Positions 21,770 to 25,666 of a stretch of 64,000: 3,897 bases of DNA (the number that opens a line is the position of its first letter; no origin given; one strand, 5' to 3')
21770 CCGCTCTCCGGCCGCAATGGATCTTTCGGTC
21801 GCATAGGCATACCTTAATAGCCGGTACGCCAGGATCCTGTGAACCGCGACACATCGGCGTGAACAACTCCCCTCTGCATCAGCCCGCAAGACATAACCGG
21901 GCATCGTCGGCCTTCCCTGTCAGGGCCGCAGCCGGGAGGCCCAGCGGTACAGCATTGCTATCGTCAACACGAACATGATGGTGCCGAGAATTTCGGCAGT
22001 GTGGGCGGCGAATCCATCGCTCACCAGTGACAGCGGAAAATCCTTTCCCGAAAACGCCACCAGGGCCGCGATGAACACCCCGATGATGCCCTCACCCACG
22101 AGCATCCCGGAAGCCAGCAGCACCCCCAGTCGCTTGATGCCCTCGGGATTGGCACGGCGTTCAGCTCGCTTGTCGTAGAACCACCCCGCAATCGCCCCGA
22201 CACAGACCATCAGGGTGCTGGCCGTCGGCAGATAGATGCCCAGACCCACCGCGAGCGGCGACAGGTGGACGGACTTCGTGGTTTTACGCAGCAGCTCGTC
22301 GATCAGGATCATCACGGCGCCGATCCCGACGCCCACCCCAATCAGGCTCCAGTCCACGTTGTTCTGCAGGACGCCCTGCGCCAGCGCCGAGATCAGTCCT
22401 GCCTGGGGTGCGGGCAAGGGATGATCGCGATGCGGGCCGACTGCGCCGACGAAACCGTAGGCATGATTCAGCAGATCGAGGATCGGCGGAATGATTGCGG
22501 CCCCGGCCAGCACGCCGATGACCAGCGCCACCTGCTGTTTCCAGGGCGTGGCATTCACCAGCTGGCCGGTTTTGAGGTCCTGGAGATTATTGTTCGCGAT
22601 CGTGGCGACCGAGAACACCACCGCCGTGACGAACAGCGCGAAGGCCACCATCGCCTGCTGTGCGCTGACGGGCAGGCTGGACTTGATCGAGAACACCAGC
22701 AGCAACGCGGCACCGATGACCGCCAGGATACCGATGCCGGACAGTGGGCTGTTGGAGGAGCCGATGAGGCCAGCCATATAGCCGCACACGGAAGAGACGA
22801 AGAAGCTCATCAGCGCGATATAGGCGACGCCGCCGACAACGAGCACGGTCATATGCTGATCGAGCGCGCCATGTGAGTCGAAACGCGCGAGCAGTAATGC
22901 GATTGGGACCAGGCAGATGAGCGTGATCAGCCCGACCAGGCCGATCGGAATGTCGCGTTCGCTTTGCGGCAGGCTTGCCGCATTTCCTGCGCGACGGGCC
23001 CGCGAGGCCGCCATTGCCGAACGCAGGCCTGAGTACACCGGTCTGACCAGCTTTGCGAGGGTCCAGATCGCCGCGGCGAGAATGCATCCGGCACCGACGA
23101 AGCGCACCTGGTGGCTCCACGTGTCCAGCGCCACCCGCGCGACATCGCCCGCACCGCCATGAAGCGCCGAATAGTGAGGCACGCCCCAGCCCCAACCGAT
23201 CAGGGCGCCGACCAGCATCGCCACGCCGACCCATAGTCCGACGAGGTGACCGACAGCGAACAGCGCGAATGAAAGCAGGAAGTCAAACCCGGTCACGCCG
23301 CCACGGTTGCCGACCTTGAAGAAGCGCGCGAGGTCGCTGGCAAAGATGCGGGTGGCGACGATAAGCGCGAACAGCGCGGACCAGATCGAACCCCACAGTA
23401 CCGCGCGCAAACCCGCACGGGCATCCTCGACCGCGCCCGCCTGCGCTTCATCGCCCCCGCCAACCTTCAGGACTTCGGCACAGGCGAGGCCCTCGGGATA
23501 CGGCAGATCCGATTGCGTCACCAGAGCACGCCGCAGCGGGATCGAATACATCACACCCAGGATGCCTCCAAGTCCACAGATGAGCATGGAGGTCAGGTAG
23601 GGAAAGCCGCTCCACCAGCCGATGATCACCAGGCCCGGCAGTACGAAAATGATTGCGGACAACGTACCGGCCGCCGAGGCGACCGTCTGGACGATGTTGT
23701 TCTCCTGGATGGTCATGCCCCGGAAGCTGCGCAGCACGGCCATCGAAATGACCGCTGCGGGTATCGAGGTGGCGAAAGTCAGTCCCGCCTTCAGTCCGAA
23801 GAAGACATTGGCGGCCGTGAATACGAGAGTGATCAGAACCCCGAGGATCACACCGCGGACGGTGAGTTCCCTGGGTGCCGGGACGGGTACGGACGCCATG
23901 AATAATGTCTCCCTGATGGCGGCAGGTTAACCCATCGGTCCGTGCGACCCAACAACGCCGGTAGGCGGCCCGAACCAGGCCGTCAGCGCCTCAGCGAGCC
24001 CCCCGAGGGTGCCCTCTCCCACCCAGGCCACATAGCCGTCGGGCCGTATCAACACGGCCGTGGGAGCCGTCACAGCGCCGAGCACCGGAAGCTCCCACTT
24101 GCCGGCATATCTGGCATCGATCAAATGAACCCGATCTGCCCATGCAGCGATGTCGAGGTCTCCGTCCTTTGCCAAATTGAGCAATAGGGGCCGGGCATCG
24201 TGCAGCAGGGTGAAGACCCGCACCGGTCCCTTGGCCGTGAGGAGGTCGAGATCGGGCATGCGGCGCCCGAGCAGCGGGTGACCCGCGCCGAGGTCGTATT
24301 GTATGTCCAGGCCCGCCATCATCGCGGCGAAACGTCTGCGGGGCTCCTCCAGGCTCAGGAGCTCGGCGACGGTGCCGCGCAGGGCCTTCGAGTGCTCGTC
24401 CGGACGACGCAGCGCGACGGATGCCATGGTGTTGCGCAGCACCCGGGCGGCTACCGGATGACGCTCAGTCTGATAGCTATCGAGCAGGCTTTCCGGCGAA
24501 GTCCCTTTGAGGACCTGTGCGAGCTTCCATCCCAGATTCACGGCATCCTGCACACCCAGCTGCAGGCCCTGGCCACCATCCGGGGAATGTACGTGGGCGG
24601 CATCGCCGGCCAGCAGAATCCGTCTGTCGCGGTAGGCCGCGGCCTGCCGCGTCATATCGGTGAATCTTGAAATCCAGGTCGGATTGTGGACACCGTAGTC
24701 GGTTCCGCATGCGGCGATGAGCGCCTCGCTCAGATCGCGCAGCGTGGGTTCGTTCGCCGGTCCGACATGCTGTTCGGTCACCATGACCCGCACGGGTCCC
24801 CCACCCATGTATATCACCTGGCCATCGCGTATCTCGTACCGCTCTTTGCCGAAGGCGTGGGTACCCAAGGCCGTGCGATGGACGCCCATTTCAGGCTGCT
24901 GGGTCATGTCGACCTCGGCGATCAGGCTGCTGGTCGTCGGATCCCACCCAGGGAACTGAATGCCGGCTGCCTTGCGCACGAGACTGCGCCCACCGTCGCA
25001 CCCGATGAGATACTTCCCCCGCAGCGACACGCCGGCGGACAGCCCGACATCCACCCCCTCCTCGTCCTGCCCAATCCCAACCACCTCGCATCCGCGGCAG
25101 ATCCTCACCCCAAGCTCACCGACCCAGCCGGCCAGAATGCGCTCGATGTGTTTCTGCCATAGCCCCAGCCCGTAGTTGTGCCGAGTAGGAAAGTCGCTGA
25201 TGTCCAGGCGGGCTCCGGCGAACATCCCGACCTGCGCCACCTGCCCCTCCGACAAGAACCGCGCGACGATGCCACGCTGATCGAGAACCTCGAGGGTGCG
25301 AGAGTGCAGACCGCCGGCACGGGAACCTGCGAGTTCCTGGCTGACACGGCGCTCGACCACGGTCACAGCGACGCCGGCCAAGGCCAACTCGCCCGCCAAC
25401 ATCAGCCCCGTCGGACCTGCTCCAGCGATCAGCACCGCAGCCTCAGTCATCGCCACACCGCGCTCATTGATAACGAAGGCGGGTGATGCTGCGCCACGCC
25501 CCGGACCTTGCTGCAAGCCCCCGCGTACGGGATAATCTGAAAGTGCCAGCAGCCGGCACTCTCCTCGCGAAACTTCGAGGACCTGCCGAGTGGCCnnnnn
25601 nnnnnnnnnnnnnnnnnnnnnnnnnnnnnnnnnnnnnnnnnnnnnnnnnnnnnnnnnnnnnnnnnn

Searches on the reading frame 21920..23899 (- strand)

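Call 68: search_protein_families(library=pfam, proteins=[window:21920-23899:-], max_evalue=0.00001)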
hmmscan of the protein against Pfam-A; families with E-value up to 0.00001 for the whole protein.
window:21920-23899:- (659 aa): 1 family
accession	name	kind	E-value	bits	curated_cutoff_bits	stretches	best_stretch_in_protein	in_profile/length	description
PF03169.20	OPT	-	8.3e-105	352.2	25.8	1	11-614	1-623/623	OPT oligopeptide transporter protein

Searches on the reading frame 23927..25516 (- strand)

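Call 68: search_protein_families(library=pfam, proteins=[window:23927-25516:-], max_evalue=0.00001)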
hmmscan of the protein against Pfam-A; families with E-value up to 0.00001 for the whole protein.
window:23927-25516:- (529 aa): 2 families
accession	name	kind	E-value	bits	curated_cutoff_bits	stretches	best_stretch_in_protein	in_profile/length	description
PF01494.25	FAD_binding_3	-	9.6e-79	265.6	22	1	26-363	2-349/349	FAD binding domain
PF21274.3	Rng_hyd_C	-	1.3e-27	96.6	27.5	1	413-518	1-107/107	Aromatic-ring hydroxylase, C-terminal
